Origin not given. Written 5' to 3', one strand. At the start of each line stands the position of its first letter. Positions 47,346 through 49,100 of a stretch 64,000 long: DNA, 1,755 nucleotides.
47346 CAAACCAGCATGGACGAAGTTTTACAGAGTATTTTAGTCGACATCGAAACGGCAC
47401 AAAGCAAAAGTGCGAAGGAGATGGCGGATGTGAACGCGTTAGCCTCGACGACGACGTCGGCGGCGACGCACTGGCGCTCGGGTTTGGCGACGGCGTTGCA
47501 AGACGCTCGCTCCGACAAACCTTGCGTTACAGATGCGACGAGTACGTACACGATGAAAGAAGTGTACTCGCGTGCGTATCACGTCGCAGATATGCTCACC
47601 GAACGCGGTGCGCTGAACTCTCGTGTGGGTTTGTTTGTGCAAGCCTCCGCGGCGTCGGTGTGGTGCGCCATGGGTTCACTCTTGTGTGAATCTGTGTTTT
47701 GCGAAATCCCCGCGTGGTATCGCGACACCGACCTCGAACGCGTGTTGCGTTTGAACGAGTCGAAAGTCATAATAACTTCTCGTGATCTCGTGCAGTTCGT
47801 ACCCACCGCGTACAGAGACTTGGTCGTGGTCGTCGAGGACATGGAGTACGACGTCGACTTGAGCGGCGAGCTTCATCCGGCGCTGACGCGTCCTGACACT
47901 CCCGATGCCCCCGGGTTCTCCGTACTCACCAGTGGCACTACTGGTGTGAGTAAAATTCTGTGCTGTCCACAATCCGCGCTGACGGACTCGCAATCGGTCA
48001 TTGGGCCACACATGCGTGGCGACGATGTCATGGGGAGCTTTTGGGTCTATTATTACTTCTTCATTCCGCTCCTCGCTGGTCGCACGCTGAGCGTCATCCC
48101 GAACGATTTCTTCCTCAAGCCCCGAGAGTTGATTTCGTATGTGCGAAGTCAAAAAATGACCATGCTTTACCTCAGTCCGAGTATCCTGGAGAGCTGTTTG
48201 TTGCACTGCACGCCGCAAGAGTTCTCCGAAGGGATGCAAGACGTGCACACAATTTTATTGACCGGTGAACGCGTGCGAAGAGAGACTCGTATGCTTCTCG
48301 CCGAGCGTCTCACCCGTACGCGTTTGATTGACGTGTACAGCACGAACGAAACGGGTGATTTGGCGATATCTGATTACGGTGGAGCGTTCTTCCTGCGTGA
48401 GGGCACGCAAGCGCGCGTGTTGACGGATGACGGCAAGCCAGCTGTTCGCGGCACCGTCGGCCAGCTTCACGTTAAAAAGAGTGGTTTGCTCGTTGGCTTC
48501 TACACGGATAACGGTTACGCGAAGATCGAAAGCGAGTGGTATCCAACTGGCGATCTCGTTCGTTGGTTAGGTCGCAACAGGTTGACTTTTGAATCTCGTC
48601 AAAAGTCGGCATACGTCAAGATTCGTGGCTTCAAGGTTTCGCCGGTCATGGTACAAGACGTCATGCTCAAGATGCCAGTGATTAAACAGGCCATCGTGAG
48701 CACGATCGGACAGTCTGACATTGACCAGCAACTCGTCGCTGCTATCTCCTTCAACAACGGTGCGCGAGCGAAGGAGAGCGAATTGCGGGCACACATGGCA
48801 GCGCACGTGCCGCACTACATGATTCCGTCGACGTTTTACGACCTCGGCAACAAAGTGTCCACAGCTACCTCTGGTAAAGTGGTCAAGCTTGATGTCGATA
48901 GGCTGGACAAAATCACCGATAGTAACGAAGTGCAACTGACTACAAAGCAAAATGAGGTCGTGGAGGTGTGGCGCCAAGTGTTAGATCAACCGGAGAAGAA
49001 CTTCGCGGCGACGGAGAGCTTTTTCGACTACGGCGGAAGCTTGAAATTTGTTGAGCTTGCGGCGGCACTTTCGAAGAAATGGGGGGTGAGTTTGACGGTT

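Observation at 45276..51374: Intronless 2032-aa megaenzyme fusing a PAPS-type sulfotransferase with an NRPS-like carboxylic acid reductase and an alcohol dehydrogenase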

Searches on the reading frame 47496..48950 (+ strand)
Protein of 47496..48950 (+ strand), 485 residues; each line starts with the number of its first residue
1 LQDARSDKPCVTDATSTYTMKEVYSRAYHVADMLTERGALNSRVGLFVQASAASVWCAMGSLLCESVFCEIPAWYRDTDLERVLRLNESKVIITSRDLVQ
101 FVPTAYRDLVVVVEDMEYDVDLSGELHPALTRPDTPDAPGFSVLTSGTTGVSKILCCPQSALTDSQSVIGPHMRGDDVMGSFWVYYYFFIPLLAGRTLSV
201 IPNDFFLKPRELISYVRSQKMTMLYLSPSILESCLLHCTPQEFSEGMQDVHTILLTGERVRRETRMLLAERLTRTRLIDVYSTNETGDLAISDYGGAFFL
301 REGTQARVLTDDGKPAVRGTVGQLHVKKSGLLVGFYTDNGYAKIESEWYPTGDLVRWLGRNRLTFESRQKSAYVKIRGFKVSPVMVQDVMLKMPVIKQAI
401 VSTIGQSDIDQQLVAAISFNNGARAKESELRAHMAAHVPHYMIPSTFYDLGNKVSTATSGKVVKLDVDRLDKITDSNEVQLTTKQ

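Call 68: search_solved_structures(query=window:47496-48950:+, max_evalue=1e-8, show_alignments=4)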
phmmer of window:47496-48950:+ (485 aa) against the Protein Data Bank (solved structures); distinct sequences matched with E-value up to 1e-8: 35.
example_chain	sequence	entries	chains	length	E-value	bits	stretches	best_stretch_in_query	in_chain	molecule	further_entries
9bfd_A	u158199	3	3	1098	1.9e-17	66.6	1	11-454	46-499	Tyrocidine synthase 1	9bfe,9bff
5u89_A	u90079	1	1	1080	3.5e-17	65.7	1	18-462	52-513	Amino acid adenylation domain protein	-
8xjz_C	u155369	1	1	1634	9.1e-17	64.3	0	141-461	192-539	Peptide synthetase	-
9bfd_B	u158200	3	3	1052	1.1e-14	57.5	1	18-461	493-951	Tyrocidine synthase 2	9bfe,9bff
6ea3_B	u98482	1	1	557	2.5e-14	56.3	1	17-450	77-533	adenylation domain of Fuscachelin synthetase component H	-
8hlk_A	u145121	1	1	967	4.3e-14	55.5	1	19-452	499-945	Microcystin synthetase B (Fragment)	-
5jjq_A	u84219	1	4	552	1.6e-13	53.6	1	132-462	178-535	AMP-dependent synthetase and ligase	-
4gr5_A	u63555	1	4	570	3.2e-13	52.7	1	300-446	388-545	Non-ribosomal peptide synthetase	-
2vsq_A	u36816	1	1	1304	3.8e-13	52.4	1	297-467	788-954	SURFACTIN SYNTHETASE SUBUNIT 3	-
1amu_A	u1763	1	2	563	2.1e-12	50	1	17-465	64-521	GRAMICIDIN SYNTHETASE 1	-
6mfy_A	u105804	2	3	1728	3.5e-12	49.2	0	347-462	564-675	Linear gramicidin synthase subunit A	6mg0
8jbr_A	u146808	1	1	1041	3.7e-12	49.1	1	16-462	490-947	McyA protein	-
6mfz_A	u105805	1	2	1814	4.2e-12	49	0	347-462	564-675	Linear gramicidin synthase subunit A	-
9be3_A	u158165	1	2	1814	4.2e-12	49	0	347-462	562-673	Linear gramicidin synthase subunit A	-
9be4_A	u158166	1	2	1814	4.2e-12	49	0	347-462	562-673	Linear gramicidin synthase subunit A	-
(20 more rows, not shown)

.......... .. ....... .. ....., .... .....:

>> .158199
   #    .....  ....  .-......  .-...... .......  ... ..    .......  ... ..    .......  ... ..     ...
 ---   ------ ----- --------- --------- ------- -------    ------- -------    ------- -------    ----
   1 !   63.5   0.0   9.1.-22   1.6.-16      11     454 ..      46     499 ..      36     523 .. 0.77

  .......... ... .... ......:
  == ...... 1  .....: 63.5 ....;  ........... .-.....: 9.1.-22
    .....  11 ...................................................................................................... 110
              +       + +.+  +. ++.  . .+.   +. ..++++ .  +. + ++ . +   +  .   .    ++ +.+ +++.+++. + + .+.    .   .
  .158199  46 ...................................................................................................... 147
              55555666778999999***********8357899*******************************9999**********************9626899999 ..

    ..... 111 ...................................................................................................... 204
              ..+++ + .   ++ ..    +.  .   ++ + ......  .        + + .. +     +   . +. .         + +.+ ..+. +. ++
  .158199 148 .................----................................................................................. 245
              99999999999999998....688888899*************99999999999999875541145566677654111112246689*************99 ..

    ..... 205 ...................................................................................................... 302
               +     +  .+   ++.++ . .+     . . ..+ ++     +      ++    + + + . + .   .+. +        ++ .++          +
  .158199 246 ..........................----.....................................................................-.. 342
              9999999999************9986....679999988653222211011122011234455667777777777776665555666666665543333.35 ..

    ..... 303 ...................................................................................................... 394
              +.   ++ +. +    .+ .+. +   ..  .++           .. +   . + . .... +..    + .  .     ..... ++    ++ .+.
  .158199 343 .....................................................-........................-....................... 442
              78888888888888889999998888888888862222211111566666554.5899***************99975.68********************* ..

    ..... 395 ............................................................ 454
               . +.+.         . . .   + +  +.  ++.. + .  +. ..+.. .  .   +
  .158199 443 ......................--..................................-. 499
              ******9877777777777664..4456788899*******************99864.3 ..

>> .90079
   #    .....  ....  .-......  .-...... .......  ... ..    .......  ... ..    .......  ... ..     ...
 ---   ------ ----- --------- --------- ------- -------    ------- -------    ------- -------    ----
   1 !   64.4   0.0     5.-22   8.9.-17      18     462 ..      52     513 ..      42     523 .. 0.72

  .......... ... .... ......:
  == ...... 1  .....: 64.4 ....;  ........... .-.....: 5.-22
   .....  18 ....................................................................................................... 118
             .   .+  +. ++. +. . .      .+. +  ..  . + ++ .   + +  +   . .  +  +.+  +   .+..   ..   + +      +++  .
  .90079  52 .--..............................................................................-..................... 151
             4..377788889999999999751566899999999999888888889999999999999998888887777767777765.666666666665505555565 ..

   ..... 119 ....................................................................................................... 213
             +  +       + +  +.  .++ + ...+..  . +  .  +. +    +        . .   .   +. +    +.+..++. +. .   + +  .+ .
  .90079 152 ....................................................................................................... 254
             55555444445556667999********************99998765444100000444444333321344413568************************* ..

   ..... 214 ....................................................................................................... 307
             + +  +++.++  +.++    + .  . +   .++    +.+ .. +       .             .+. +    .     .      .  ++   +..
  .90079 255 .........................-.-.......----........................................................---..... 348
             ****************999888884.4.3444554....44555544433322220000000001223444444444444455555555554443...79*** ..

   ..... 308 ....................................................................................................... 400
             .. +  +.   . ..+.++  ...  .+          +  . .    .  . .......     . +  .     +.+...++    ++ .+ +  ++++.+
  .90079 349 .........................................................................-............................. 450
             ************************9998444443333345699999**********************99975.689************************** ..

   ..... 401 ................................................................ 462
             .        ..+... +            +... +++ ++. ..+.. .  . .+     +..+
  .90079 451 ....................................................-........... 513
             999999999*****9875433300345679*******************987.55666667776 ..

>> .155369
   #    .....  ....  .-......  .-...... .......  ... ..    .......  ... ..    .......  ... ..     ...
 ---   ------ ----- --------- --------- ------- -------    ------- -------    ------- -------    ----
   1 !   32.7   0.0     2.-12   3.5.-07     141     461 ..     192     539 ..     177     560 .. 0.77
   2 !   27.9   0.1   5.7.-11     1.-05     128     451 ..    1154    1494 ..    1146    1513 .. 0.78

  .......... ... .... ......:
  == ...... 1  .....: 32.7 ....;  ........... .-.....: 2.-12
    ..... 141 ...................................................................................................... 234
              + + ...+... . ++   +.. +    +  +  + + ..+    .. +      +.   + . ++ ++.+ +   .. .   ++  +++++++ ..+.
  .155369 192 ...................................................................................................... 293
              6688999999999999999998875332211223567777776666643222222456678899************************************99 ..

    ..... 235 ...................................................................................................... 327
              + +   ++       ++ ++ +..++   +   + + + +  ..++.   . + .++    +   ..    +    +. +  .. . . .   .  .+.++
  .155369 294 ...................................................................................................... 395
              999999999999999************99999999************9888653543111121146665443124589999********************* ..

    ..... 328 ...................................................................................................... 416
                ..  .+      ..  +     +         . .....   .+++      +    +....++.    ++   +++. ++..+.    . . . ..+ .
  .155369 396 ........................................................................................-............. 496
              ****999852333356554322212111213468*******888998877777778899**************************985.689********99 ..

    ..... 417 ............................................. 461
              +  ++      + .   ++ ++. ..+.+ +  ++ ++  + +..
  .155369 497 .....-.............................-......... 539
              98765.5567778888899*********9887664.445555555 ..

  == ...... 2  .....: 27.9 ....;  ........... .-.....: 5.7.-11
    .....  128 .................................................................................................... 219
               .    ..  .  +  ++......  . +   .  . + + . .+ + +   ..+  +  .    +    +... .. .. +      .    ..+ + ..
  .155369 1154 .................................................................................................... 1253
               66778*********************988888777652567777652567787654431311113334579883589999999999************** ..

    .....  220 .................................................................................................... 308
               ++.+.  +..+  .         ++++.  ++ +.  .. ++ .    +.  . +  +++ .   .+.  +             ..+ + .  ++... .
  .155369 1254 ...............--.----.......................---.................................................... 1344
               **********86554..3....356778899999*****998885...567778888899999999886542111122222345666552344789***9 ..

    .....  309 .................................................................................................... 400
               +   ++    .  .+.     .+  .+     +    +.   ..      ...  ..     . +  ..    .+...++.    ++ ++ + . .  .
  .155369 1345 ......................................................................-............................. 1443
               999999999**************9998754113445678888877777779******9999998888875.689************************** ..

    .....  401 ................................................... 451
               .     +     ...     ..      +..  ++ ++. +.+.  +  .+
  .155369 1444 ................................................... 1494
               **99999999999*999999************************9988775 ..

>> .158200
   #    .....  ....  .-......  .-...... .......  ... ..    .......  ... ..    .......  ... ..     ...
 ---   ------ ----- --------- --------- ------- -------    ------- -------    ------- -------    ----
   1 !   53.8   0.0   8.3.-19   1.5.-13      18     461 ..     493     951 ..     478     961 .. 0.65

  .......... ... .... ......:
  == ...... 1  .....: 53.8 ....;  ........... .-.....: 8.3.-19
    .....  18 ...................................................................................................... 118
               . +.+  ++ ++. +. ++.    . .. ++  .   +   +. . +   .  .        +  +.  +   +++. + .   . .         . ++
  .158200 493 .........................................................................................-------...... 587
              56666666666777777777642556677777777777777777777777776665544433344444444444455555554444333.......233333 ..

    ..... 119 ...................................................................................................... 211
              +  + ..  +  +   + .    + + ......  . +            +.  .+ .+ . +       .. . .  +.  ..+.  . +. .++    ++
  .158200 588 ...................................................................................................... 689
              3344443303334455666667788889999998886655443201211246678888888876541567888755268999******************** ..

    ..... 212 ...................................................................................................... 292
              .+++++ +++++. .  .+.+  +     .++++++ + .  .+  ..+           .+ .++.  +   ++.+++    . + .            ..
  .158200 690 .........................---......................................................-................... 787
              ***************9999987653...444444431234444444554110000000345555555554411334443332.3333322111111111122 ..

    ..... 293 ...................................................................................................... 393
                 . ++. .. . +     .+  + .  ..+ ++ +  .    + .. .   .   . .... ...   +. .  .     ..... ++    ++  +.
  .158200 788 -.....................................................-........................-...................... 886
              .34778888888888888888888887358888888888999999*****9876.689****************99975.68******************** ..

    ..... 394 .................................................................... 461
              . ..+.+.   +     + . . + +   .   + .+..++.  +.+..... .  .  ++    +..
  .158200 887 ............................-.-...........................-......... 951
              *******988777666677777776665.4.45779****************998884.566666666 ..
